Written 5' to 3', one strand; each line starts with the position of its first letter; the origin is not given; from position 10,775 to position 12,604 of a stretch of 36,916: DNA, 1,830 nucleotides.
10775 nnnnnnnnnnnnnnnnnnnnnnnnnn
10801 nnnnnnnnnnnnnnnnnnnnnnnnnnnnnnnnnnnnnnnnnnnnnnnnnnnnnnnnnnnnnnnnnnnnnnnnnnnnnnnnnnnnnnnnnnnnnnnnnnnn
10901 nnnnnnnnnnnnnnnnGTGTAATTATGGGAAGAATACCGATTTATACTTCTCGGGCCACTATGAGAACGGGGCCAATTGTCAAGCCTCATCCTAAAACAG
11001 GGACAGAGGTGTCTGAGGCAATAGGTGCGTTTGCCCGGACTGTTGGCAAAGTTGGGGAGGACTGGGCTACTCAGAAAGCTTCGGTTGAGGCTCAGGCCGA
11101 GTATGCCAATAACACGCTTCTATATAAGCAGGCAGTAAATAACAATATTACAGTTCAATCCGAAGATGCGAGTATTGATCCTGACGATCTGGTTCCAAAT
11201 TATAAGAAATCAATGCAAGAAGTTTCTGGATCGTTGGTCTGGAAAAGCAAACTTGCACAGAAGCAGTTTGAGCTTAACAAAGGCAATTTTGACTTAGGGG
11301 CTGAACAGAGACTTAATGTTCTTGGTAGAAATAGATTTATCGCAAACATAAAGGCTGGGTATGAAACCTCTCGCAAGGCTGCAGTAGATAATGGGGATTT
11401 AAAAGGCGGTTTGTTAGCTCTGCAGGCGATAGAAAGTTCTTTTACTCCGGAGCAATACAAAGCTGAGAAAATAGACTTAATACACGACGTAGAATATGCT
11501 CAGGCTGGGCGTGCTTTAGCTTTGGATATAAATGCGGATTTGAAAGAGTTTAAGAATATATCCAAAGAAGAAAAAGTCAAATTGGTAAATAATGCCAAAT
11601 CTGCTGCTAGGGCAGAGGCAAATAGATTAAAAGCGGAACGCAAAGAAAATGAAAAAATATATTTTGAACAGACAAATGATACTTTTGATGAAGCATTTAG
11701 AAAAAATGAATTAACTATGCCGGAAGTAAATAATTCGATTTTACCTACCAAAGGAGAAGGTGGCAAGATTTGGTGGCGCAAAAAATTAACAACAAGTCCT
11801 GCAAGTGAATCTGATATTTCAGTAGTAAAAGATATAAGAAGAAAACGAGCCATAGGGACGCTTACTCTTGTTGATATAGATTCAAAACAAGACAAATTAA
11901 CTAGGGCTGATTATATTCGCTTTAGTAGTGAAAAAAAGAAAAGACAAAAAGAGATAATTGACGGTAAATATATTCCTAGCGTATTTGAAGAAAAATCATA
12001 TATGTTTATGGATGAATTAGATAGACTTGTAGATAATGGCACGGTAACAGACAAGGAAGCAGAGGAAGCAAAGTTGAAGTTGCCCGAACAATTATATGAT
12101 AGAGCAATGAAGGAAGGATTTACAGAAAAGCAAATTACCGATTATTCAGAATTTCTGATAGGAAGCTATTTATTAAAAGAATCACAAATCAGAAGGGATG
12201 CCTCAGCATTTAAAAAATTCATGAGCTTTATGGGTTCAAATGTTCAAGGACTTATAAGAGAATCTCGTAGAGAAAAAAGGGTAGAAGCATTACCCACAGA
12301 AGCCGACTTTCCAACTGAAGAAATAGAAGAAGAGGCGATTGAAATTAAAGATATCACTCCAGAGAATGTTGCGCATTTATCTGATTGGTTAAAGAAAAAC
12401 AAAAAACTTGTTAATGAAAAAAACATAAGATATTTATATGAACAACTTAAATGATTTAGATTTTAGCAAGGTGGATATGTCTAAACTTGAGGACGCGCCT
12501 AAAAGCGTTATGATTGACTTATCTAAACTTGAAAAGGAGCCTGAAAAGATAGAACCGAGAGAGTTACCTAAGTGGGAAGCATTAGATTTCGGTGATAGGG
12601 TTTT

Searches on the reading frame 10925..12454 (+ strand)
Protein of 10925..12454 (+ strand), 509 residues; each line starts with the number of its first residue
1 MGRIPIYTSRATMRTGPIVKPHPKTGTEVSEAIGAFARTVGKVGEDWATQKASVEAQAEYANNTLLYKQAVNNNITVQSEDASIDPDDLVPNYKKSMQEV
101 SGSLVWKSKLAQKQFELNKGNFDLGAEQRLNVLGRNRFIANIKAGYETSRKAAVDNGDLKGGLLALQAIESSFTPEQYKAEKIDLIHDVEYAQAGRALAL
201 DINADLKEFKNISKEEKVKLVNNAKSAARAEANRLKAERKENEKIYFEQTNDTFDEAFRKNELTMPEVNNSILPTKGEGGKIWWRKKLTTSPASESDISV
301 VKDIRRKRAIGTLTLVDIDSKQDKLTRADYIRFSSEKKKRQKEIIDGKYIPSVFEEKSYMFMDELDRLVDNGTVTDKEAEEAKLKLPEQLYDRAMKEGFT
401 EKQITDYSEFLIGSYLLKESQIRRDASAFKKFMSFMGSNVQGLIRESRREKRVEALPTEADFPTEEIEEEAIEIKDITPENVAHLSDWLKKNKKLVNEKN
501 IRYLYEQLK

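Call 12: search_protein_families(library=phrogs, proteins=[window:10925-12454:+], max_evalue=0.001)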
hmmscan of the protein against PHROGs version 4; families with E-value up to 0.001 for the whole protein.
window:10925-12454:+ (509 aa): 0 families

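Call 31: search_protein_families(library=pfam, proteins=[window:10925-12454:+], max_evalue=0.001)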
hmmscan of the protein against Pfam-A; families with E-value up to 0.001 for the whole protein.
window:10925-12454:+ (509 aa): 0 families

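Call 98: search_solved_structures(query=window:10925-12454:+, max_evalue=0.1)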
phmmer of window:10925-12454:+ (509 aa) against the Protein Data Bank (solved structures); distinct sequences matched with E-value up to 0.1: 1.
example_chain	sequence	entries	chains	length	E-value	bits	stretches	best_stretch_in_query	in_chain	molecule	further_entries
9hpn_A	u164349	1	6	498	0.05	15.7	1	187-251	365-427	PS2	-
